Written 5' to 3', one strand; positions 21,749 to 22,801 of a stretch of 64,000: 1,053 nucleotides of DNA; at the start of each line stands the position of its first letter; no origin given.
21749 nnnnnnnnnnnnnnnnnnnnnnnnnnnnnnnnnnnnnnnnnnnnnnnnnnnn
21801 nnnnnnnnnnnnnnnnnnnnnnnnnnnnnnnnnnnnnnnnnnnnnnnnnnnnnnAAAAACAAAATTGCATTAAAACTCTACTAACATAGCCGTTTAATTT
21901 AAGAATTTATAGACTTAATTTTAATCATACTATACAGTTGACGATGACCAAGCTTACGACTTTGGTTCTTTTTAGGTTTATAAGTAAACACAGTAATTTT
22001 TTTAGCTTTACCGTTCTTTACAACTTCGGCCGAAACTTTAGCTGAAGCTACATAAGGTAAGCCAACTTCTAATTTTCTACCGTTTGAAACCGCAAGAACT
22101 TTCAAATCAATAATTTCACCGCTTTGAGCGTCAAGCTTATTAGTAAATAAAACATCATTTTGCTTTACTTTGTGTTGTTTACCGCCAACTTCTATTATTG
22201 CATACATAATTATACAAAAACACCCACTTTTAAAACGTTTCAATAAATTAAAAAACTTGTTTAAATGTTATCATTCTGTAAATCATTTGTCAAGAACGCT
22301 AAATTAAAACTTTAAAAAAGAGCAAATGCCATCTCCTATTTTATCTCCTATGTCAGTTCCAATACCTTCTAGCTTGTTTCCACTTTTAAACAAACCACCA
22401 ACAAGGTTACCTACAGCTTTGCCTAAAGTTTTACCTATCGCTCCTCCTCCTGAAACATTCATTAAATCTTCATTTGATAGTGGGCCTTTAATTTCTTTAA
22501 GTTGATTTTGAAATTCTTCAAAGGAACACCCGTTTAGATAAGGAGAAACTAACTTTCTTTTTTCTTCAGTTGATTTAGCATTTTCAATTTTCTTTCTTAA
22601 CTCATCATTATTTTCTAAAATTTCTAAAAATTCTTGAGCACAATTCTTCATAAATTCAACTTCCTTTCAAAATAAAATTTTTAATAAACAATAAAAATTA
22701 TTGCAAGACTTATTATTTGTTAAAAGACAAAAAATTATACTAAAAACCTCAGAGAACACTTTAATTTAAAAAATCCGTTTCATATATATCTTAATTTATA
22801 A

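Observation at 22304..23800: Three tandem genes encoding Nif11-like-leader, double-glycine precursor peptides with hypervariable cores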

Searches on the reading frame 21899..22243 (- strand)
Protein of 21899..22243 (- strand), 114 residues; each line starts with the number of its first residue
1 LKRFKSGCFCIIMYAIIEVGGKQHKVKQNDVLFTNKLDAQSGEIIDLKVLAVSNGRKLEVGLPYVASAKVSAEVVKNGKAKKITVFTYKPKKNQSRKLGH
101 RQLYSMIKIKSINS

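Call 10: search_protein_families(library=pfam, proteins=[window:21899-22243:-], max_evalue=0.001)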
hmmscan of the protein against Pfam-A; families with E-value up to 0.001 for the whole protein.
window:21899-22243:- (114 aa): 1 family
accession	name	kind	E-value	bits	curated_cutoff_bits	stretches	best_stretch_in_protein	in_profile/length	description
PF00829.26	Ribosomal_L21p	-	1.9e-32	111.9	27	1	13-112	1-99/99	Ribosomal prokaryotic L21 protein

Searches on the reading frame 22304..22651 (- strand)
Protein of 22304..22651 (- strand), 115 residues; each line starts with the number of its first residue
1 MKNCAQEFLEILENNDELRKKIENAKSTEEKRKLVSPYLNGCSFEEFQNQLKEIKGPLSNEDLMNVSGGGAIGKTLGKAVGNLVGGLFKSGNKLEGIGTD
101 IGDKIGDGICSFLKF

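Call 3: search_protein_families(library=ncbifam, proteins=[window:22304-22651:-], max_evalue=10)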
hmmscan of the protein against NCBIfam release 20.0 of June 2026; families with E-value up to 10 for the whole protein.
window:22304-22651:- (115 aa): 9 families
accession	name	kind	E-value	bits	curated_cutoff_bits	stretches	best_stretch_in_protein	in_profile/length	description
TIGR03798.1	leader_Nif11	subfamily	0.00062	20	32.3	1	5-69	6-68/68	Nif11-like leader peptide family RiPP precursor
NF038034.1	lactGbeta_entB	subfamily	0.0064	16.7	37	1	58-88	1-33/38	lactococcin G-beta/enterocin 1071B family bacteriocin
TIGR03949.1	bact_IIb_cerein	subfamily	0.023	14.5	21.5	1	58-86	4-31/45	class IIb bacteriocin, lactobin A/cerein 7B family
NF052326.1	anti_RE_DarA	equivalog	0.076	11.6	350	1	9-72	261-324/654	antirestriction phage head protein DarA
NF033383.2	induct_EntF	subfamily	0.11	12.8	35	1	59-84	6-30/40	EntF family bacteriocin induction factor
TIGR01847.1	bacteriocin_sig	domain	0.12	13.1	15.7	1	58-69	4-15/15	bacteriocin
NF006146.0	PRK08295.1-3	equivalog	0.18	11.3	414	1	13-53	150-189/218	RNA polymerase factor sigma-70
NF038035.1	lactGalph_entA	subfamily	1.1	9.5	37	1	58-81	1-24/35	lactococcin G-alpha/enterocin 1071A family bacteriocin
NF040906.3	GguB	equivalog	4.8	6.3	450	1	68-104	320-356/375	multiple monosaccharide ABC transporter permease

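Call 4: search_protein_families(library=pfam, proteins=[window:22304-22651:-], max_evalue=10)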
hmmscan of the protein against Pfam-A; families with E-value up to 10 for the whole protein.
window:22304-22651:- (115 aa): 3 families
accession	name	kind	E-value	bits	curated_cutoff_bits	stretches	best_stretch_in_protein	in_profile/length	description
PF07862.16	Nif11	-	0.00011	22.9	23.8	1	5-35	6-36/48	Nif11 domain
PF12108.13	SF3a60_bindingd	-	0.01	16.2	22.3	1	44-55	8-19/27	Splicing factor SF3a60 binding domain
PF17508.7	MccV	-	0.44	11.6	27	1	58-93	4-39/104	Microcin V bacteriocin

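Call 20: search_protein_representatives(alignment_id=A1)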
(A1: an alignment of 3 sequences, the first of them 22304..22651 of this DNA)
Query: 3 sequences, 121 profile positions. Proteins with E-value up to 0.001 (for the whole library): 26; up to 1e-10: 1; up to 1e-30: 1. The best 26 are listed.
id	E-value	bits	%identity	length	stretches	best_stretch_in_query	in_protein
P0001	2.2e-62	224.9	-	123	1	1-121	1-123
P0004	8.7e-08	48.6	-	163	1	1-72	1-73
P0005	3.9e-07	46.5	-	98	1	11-81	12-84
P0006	9.9e-07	45.2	-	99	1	3-70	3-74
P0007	1.5e-06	44.7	-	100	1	8-73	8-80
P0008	2.6e-06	43.8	-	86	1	6-71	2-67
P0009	6.4e-06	42.6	-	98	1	5-81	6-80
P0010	6.4e-06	42.6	-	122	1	1-114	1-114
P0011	1.8e-05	41.1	-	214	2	5-64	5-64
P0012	2.4e-05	40.8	-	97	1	1-78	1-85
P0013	2.4e-05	40.7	-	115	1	6-77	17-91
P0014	2.9e-05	40.5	-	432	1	7-61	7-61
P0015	4.1e-05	40.0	-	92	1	7-84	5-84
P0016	4.4e-05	39.9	-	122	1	1-83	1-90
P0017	4.4e-05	39.9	-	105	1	9-74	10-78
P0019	6.2e-05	39.4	-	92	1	1-77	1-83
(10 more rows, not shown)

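Call 23: find_encoding_contigs(protein=P0004, flank=10000, max_places=4)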
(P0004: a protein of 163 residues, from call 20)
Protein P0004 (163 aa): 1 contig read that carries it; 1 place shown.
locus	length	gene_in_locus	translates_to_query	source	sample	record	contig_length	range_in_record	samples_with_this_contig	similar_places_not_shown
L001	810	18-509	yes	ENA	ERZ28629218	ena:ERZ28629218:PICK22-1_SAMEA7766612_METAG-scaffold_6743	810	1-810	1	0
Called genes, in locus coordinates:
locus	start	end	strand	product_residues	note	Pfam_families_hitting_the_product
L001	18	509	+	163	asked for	PF07862:Nif11 (faint)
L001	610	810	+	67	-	?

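Call 24: find_encoding_contigs(protein=P0010, flank=10000, max_places=4)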
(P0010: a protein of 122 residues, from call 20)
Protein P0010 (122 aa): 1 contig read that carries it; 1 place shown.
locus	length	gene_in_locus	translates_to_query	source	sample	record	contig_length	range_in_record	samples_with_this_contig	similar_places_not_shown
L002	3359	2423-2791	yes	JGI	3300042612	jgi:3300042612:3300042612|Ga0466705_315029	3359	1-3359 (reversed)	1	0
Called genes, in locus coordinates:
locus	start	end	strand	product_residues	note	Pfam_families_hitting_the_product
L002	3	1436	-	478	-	?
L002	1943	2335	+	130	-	-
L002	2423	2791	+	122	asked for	-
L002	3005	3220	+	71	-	-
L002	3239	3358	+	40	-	?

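Call 27: find_related_loci(query=A1, collection=genome_contigs, flank=10000)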
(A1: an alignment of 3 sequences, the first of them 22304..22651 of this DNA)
Query A1 (115 aa) in genome_contigs; peptide patterns used: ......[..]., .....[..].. (x = any residue, [..] = any of these).
331 stretches matched a pattern, but none encodes a relative of the query by tblastn (E <= 1e-3).

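Call 28: find_related_loci(query=A1, collection=metagenome_contigs, flank=10000)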
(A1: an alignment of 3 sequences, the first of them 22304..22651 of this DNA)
Query A1 (115 aa) in metagenome_contigs; peptide patterns used: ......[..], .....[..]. (x = any residue, [..] = any of these).
600 stretches matched a pattern, but none encodes a relative of the query by tblastn (E <= 1e-3).

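Call 50: find_encoding_contigs(protein=P0005, flank=6000, max_places=2)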
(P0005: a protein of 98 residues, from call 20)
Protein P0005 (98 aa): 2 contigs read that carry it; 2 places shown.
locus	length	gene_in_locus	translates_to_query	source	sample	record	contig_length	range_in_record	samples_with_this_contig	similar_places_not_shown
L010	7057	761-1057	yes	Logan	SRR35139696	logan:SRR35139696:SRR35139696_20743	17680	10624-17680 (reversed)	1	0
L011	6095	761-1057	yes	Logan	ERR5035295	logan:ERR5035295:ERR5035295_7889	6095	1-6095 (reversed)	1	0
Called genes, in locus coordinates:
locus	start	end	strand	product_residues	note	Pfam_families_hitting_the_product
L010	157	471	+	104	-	-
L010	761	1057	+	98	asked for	-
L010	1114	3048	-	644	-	PF02518:HATPase_c (weak), PF13589:HATPase_c_3, PF00183:HSP90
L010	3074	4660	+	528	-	PF00270:DEAD, PF04851:ResIII (weak), PF00271:Helicase_C, PF03880:DbpA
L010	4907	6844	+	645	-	PF02922:CBM_48, PF22019:GlgB_N (weak), PF00128:Alpha-amylase, PF02806:Alpha-amylase_C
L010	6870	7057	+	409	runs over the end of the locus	PF00483:NTP_transferase, PF12804:NTP_transf_3 (weak), PF25084:LbH_EIF2B, PF25087:GMPPB_C, PF24894:Hexapep_GlmU, PF00132:Hexapep (faint)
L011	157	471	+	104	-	-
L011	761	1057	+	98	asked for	-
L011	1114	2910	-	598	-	PF02518:HATPase_c (weak), PF13589:HATPase_c_3, PF00183:HSP90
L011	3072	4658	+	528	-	PF00270:DEAD, PF04851:ResIII (weak), PF00271:Helicase_C, PF03880:DbpA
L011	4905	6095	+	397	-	?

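Call 51: find_encoding_contigs(protein=P0011, flank=8000, max_places=2)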
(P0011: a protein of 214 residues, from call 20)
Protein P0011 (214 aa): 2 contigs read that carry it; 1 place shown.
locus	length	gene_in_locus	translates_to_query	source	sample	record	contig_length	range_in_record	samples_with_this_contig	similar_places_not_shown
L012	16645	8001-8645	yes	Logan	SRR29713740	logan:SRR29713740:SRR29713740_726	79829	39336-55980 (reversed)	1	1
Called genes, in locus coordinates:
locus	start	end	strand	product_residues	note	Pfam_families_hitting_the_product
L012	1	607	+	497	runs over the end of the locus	PF02878:PGM_PMM_I, PF02879:PGM_PMM_II, PF02880:PGM_PMM_III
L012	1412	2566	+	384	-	PF13458:Peripla_BP_6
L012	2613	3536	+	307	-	-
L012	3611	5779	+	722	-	PF03412:Peptidase_C39, PF00664:ABC_membrane, PF00005:ABC_tran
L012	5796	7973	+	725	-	PF00664:ABC_membrane, PF00005:ABC_tran, PF02463:SMC_N (faint)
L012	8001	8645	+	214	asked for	-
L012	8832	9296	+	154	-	-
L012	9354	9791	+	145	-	-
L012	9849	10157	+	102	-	-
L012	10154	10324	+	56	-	-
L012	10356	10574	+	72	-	PF07862:Nif11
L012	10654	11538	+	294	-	PF22541:DUF7005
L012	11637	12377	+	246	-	-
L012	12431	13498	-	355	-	PF08486:SpoIID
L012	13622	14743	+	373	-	-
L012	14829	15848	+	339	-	PF00044:Gp_dh_N, PF02800:Gp_dh_C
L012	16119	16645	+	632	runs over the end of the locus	PF22019:GlgB_N, PF02922:CBM_48, PF00128:Alpha-amylase, PF02806:Alpha-amylase_C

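Call 52: find_encoding_contigs(protein=P0019, flank=8000, max_places=2)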
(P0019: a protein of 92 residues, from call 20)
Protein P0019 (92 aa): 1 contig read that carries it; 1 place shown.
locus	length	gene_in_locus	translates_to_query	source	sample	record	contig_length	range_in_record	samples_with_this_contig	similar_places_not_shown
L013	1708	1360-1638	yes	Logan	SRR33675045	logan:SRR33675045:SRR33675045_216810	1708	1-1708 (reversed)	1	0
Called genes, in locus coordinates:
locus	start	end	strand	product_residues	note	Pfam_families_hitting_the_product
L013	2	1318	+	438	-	?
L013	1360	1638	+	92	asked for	-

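Call 56: search_protein_families(library=ncbifam, proteins=[L012:3611-5779:+, L012:5796-7973:+, L012:2613-3536:+, L012:8823-9296:+, L012:9849-10157:+, L010:148-471:+], max_evalue=0.00001)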
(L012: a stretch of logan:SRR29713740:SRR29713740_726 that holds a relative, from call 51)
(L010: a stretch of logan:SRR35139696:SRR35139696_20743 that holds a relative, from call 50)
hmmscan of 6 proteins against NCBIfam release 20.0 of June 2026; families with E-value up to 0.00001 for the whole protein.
L012:3611-5779:+ (722 aa): 187 families (the best 25 are shown)
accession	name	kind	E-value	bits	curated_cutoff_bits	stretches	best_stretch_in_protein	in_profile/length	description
TIGR03796.1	NHLM_micro_ABC1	equivalog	5.3e-283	940.6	853.3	1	7-720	1-710/710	NHLP family bacteriocin export ABC transporter peptidase/permease/ATPase subunit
TIGR01846.1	type_I_sec_HlyB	subfamily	1.2e-112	377.5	725.55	1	23-720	4-690/694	type I secretion system permease/ATPase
TIGR01193.1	bacteriocin_ABC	subfamily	5.1e-107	359.1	523.85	1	13-720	1-707/708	peptide cleavage/export ABC transporter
TIGR03797.1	NHLM_micro_ABC2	equivalog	3.7e-105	352.9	709.4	1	145-720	119-683/686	NHLP bacteriocin export ABC transporter permease/ATPase subunit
TIGR03375.1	type_I_sec_LssB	subfamily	4.4e-95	319.4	693.1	1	22-710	5-690/696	type I secretion system permease/ATPase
TIGR02203.1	MsbA_lipidA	equivalog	3.7e-85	286.6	602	1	178-720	30-567/572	lipid A export permease/ATP-binding protein MsbA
TIGR00958.1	3a01208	subfamily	6.3e-83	279.3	874.6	1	141-719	140-711/711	antigen peptide transporter 2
TIGR02204.1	MsbA_rel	hypoth_equivalog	7.4e-80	269.2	780.4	1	178-720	34-573/576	ABC transporter, permease/ATP-binding protein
NF045513.1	HepA_fam_ABC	equivalog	1.1e-73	248.6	725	1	246-717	139-604/610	heterocyst formation ABC transporter subunit HepA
NF008381.0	PRK11176.1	equivalog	1.6e-73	248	867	1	183-720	46-577/582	lipid A ABC transporter ATP-binding protein/permease MsbA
NF052233.1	CphA_assoc_ABC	equivalog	2.6e-72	244.3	880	1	200-720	228-741/766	cyanophycin metabolism-associated ABC transporter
NF045998.1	cleave_ABC_plasm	equivalog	6.3e-72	242.8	500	1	13-676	2-653/673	Mbov_0121 family peptidase domain-containing ABC transporter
NF010178.0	PRK13657.1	equivalog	1.2e-67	228.7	733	1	176-721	41-569/588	glucan ABC transporter ATP-binding protein/ permease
TIGR01842.1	type_I_sec_PrtD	subfamily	1e-62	212.4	510.15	1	172-710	16-542/544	type I secretion system permease/ATPase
NF008364.0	PRK11160.1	equivalog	1e-58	199.4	630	1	279-720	138-573/575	heme ABC transporter ATP-binding protein/permease CydC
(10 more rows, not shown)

L012:5796-7973:+ (725 aa): 186 families (the best 25 are shown)
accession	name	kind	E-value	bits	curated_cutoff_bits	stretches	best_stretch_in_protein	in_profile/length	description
TIGR03797.1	NHLM_micro_ABC2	equivalog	5.2e-217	722.6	709.4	1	73-724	32-686/686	NHLP bacteriocin export ABC transporter permease/ATPase subunit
TIGR03796.1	NHLM_micro_ABC1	equivalog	7.9e-98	328.5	853.3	1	175-719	152-708/710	NHLP family bacteriocin export ABC transporter peptidase/permease/ATPase subunit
TIGR01846.1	type_I_sec_HlyB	subfamily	9.6e-96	321.6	725.55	1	180-723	142-692/694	type I secretion system permease/ATPase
TIGR03375.1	type_I_sec_LssB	subfamily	1.3e-83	281.5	693.1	1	182-711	154-690/696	type I secretion system permease/ATPase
TIGR02203.1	MsbA_lipidA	equivalog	1.7e-83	281.1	602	1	172-723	14-569/572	lipid A export permease/ATP-binding protein MsbA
TIGR02204.1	MsbA_rel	hypoth_equivalog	6.4e-79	266.1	780.4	1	177-723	20-575/576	ABC transporter, permease/ATP-binding protein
NF045513.1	HepA_fam_ABC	equivalog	3.9e-75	253.5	725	1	213-719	91-605/610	heterocyst formation ABC transporter subunit HepA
TIGR01193.1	bacteriocin_ABC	subfamily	1.2e-73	248.8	523.85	1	153-721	134-707/708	peptide cleavage/export ABC transporter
NF010178.0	PRK13657.1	equivalog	4.6e-72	243.3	733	1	437-723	281-570/588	glucan ABC transporter ATP-binding protein/ permease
TIGR00958.1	3a01208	subfamily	2.4e-71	241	874.6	1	179-719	167-710/711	antigen peptide transporter 2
NF008381.0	PRK11176.1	equivalog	4.8e-63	213.4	867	1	174-724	27-580/582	lipid A ABC transporter ATP-binding protein/permease MsbA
NF052233.1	CphA_assoc_ABC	equivalog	1.3e-59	202.3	880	1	181-723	191-743/766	cyanophycin metabolism-associated ABC transporter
NF008056.1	PRK10790.1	equivalog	7.4e-59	199.8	746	1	181-723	30-575/584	SmdB family multidrug efflux ABC transporter permease/ATP-binding protein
NF008364.0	PRK11160.1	equivalog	3.1e-58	197.8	630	1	252-722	95-574/575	heme ABC transporter ATP-binding protein/permease CydC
TIGR02857.1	CydD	equivalog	1.1e-57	196.2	435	1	461-695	293-529/529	thiol reductant ABC exporter subunit CydD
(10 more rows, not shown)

L012:2613-3536:+ (307 aa): 2 families
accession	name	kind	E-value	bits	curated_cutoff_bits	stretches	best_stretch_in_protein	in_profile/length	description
TIGR03794.1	NHLM_micro_HlyD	equivalog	5.1e-49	167.3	156.2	2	114-306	224-415/421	NHLP bacteriocin system secretion protein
TIGR01843.1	type_I_hlyD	subfamily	1e-12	47.7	208.65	1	29-185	2-159/422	HlyD family type I secretion periplasmic adaptor subunit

L012:8823-9296:+ (157 aa): 0 families

L012:9849-10157:+ (102 aa): 0 families

L010:148-471:+ (107 aa): 0 families

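Call 63: search_protein_families(library=ncbifam, proteins=[L002:1937-2335:+, L002:2993-3220:+], max_evalue=10)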
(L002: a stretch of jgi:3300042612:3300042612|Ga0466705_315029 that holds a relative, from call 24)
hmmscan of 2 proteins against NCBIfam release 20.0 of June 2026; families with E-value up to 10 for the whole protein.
L002:1937-2335:+ (132 aa): 1 family
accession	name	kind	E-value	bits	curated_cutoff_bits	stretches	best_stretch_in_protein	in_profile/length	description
NF009174.0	PRK12522.1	equivalog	0.026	14.5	217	1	19-73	101-153/175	RNA polymerase sigma factor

L002:2993-3220:+ (75 aa): 1 family
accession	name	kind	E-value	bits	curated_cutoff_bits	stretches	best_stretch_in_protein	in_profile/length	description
NF038153.1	lant_leader_L1a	domain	0.028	14.6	22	1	10-28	14-32/32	class I lanthipeptide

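Call 73: search_protein_families(library=ncbifam, proteins=[L012:10654-11538:+, L012:11637-12377:+], max_evalue=0.01)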
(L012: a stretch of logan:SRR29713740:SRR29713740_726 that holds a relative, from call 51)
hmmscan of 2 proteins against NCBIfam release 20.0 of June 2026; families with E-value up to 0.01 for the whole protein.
L012:10654-11538:+ (294 aa): 0 families

L012:11637-12377:+ (246 aa): 0 families

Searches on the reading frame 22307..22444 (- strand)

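Call 63: search_protein_families(library=ncbifam, proteins=[window:22307-22444:-], max_evalue=10)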
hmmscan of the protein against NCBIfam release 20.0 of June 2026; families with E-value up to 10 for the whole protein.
seq(46 aa): 1 family
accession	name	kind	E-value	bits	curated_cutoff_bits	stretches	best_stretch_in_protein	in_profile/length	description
NF040906.3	GguB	equivalog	0.38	9.9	450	1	1-36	322-357/375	multiple monosaccharide ABC transporter permease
